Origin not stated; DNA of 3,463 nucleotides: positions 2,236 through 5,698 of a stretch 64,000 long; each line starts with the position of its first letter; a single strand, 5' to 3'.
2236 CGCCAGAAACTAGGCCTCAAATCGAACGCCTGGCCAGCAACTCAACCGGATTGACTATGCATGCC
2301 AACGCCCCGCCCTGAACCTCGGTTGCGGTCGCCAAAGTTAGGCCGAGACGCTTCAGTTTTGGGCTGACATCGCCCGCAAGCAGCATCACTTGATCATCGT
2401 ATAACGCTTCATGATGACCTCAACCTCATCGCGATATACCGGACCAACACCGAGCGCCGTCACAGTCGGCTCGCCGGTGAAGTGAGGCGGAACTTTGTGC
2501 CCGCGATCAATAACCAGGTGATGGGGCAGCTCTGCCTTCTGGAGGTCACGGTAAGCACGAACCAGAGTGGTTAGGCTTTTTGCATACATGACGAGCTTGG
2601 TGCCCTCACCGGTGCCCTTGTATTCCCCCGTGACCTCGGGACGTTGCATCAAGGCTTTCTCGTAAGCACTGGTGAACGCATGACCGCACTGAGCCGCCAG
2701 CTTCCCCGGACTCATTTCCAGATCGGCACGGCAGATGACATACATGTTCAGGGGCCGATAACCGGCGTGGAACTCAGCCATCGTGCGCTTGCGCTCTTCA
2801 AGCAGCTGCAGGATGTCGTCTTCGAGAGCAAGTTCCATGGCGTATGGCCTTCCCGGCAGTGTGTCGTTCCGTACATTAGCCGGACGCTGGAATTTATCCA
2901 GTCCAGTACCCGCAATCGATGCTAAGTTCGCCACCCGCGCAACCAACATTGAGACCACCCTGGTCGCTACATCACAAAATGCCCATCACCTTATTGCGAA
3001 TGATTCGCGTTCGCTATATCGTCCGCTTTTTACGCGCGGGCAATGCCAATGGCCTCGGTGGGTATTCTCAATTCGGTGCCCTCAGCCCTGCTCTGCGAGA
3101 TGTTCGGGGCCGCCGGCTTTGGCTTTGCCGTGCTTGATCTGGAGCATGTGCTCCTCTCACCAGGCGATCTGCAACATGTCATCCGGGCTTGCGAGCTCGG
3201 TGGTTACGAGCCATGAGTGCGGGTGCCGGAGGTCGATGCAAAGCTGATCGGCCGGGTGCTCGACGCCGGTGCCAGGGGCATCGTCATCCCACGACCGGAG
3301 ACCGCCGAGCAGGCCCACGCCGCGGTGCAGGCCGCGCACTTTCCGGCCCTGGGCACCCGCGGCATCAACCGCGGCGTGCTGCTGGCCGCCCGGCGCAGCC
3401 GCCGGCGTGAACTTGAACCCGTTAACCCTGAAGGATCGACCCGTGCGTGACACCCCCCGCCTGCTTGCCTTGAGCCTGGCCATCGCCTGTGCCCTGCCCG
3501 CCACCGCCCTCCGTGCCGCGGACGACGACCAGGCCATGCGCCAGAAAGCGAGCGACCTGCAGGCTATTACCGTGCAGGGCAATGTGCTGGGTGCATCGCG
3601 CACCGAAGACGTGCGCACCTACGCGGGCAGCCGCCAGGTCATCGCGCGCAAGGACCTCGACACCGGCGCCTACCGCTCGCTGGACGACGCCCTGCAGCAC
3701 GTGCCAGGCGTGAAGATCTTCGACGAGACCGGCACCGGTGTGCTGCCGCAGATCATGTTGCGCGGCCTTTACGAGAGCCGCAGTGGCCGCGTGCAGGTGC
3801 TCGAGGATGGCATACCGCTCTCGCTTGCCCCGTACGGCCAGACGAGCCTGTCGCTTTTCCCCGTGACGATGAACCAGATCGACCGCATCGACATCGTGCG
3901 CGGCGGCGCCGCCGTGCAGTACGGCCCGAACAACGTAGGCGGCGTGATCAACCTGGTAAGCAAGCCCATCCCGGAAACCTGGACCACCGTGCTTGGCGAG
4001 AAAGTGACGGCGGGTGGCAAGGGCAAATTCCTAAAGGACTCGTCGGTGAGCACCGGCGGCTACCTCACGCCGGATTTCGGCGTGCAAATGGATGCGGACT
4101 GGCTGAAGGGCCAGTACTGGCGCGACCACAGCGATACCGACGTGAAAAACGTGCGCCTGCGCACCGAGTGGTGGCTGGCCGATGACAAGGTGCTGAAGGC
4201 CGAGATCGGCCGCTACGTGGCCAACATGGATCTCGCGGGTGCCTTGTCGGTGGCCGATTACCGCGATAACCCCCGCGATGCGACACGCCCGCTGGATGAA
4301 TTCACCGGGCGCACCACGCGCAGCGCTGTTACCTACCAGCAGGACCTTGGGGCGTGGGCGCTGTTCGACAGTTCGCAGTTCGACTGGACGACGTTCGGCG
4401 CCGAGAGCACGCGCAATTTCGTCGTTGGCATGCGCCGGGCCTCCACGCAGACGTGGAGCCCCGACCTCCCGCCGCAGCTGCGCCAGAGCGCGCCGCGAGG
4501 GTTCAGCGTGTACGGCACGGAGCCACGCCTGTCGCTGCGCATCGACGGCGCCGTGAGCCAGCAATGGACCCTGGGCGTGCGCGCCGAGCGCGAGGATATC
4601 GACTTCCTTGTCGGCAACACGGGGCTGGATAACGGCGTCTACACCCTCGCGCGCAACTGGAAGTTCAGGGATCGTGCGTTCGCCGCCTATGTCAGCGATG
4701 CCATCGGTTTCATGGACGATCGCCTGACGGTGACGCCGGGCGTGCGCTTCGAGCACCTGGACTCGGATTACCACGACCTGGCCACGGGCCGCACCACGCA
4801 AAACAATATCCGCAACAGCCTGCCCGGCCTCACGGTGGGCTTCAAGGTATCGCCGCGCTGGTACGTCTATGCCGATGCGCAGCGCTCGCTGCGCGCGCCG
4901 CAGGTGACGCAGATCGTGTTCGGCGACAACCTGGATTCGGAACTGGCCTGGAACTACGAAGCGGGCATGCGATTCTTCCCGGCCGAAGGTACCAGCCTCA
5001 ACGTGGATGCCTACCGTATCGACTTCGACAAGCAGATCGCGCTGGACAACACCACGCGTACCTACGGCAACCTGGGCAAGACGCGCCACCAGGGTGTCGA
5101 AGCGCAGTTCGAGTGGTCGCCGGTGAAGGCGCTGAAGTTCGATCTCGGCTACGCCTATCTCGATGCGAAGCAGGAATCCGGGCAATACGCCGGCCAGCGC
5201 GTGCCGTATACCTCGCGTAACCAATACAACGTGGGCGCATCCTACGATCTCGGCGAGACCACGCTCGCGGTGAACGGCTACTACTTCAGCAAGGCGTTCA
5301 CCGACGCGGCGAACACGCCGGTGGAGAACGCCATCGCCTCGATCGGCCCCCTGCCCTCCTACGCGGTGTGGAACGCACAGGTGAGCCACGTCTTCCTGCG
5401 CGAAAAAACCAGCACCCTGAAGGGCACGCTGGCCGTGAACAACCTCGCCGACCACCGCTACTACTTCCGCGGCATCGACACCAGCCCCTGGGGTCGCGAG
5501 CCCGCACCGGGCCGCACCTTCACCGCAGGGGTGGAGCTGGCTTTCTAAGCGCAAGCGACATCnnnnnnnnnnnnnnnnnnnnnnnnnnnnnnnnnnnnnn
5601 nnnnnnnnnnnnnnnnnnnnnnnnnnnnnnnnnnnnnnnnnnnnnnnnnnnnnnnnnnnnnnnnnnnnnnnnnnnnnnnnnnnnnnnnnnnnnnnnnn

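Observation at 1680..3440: Low-GC islet with a bacterial PTH2-family peptidyl-tRNA hydrolase-like gene beside a decayed HpcH aldolase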

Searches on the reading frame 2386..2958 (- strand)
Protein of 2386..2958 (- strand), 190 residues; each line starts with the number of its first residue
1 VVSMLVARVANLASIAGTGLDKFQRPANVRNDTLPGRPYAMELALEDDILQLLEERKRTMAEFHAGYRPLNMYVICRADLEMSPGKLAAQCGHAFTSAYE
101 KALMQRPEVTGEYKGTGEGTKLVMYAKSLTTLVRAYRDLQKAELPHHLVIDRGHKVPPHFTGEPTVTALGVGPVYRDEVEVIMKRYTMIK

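Call 4: search_protein_families(library=pfam, proteins=[window:2386-2958:-], max_evalue=1)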
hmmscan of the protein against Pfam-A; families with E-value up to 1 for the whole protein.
window:2386-2958:- (190 aa): 1 family
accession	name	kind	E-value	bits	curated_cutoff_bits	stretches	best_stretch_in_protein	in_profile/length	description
PF01981.21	PTH2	-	7.1e-22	78.2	23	1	71-186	2-112/115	Peptidyl-tRNA hydrolase PTH2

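Call 5: search_protein_families(library=ncbifam, proteins=[window:2386-2958:-], max_evalue=1)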
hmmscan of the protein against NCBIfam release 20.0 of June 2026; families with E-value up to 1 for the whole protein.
window:2386-2958:- (190 aa): 4 families
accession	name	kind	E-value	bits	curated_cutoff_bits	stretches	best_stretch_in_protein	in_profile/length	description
NF003314.0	PRK04322.1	equivalog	6.9e-21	74.5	126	1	71-187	4-115/117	peptidyl-tRNA hydrolase Pth2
TIGR00283.1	arch_pth2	equivalog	5.2e-15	55.7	82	1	71-180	2-106/115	aminoacyl-tRNA hydrolase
NF010241.0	PRK13688.1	equivalog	0.1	12.3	194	1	95-138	74-117/159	N-acetyltransferase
NF009835.0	PRK13310.1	equivalog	0.2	11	380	1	90-157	107-173/303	N-acetylglucosamine kinase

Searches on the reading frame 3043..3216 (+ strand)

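Call 4: search_protein_families(library=pfam, proteins=[window:3043-3216:+], max_evalue=1)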
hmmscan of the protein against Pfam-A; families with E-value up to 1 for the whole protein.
window:3043-3216:+ (57 aa): 0 families

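Call 5: search_protein_families(library=ncbifam, proteins=[window:3043-3216:+], max_evalue=1)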
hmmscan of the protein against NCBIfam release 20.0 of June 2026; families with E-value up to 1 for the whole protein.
window:3043-3216:+ (57 aa): 4 families
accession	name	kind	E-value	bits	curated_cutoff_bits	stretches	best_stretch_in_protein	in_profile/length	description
TIGR02311.1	HpaI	equivalog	0.022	14.2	368.8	1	4-48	12-53/249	4-hydroxy-2-oxoheptanedioate aldolase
NF007849.0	PRK10558.1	equivalog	0.022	14.1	393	1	5-47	20-59/256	2-dehydro-3-deoxyglucarate aldolase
TIGR03239.1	GarL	equivalog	0.06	12.9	406.75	1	6-47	14-52/249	2-dehydro-3-deoxyglucarate aldolase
TIGR04332.1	gamma_Glu_sys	subfamily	0.17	11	100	1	20-55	149-184/307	poly-gamma-glutamate system protein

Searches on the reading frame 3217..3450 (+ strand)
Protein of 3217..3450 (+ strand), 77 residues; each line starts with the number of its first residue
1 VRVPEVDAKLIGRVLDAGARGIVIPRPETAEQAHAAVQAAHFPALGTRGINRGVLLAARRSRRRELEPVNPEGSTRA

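Call 4: search_protein_families(library=pfam, proteins=[window:3217-3450:+], max_evalue=1)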
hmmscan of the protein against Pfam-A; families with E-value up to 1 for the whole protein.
window:3217-3450:+ (77 aa): 1 family
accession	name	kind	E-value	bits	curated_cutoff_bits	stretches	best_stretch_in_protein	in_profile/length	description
PF03328.21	HpcH_HpaI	-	5.1e-07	29.6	25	1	2-58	65-124/221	HpcH/HpaI aldolase/citrate lyase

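Call 5: search_protein_families(library=ncbifam, proteins=[window:3217-3450:+], max_evalue=1)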
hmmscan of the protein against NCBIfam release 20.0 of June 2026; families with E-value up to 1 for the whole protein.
window:3217-3450:+ (77 aa): 4 families
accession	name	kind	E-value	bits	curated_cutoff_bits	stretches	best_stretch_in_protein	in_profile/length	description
NF007521.0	PRK10128.1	equivalog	2.8e-10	40.2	441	1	5-62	77-134/267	2-keto-3-deoxy-L-rhamnonate aldolase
TIGR02311.1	HpaI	equivalog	2.5e-09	36.9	368.8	1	2-58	68-124/249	4-hydroxy-2-oxoheptanedioate aldolase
NF007849.0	PRK10558.1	equivalog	6.9e-07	28.9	393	1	2-51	75-124/256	2-dehydro-3-deoxyglucarate aldolase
TIGR03239.1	GarL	equivalog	8.4e-07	28.8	406.75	1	2-51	68-117/249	2-dehydro-3-deoxyglucarate aldolase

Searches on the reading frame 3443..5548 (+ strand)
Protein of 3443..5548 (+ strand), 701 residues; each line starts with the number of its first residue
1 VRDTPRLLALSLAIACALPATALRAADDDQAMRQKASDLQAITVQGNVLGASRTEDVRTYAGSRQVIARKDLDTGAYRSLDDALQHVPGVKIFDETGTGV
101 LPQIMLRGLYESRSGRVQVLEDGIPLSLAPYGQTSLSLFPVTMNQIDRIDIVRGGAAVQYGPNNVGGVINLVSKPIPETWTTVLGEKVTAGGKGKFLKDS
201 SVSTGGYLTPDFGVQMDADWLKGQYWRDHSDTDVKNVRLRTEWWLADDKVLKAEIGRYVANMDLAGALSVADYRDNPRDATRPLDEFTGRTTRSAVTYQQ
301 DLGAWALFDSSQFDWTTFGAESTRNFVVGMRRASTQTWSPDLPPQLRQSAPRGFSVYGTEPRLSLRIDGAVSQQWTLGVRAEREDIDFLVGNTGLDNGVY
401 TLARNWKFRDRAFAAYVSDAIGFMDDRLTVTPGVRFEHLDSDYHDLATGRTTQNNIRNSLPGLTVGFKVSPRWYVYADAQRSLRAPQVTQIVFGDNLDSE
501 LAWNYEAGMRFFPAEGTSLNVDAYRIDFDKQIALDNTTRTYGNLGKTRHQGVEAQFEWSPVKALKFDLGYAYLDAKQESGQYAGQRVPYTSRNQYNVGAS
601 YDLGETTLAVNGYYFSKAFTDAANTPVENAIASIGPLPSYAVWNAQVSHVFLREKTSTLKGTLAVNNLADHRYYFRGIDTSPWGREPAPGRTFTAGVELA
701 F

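Call 4: search_protein_families(library=pfam, proteins=[window:3443-5548:+], max_evalue=1)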
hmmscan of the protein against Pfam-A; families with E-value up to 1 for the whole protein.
window:3443-5548:+ (701 aa): 6 families
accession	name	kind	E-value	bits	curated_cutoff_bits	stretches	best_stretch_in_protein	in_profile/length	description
PF00593.30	TonB_dep_Rec_b-barrel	-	5.3e-46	158.8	27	1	255-668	21-436/436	TonB dependent receptor-like, beta-barrel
PF07715.20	Plug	-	5.4e-22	78.8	23.9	1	57-168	2-107/107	TonB-dependent Receptor Plug Domain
PF14905.12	OMP_b-brl_3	-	1.8e-10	40.9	27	1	381-672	79-377/408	Outer membrane protein beta-barrel family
PF13505.12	OMP_b-brl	-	2.3e-05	25.1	28.7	1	425-534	55-158/175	Outer membrane protein beta-barrel domain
PF10677.15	DUF2490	-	0.014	15.6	29.8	1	525-587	12-74/186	Protein of unknown function (DUF2490)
PF22155.1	Mre11_acc_DNA_cap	-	0.2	11.9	27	1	70-105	8-44/56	Mre11 accessory DNA binding capping domain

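Call 65: find_related_loci(query=window:3443-5548:+, collection=metagenome_contigs, flank=8000)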
Query window:3443-5548:+ (701 aa) in metagenome_contigs; peptide patterns used: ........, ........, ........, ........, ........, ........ (x = any residue, [..] = any of these).
164 stretches matched a pattern; 58 encode a relative of the query (tblastn E <= 1e-3); 58 distinct loci.
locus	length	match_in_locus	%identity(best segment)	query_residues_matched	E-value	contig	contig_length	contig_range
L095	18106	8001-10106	81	1-701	0e+0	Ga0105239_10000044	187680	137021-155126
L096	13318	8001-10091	80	6-701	0e+0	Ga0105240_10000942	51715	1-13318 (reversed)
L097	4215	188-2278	80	6-701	0e+0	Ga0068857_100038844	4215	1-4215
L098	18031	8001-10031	76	28-701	0e+0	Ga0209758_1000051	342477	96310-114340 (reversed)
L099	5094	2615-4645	76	28-701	0e+0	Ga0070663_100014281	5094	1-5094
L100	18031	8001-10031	76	28-701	0e+0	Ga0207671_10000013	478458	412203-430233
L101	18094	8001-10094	75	5-701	0e+0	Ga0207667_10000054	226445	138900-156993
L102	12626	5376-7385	77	35-701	0e+0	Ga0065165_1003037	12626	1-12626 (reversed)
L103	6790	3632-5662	75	28-701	0e+0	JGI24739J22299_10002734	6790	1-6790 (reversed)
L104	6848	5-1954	77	55-701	0e+0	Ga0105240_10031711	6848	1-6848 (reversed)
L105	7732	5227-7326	71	1-701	0e+0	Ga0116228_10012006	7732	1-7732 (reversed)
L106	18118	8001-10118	68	1-701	0e+0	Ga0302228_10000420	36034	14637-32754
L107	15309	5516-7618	69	1-701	0e+0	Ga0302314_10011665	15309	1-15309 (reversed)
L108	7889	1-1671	68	148-701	0e+0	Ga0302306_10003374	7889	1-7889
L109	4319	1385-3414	78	28-701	0e+0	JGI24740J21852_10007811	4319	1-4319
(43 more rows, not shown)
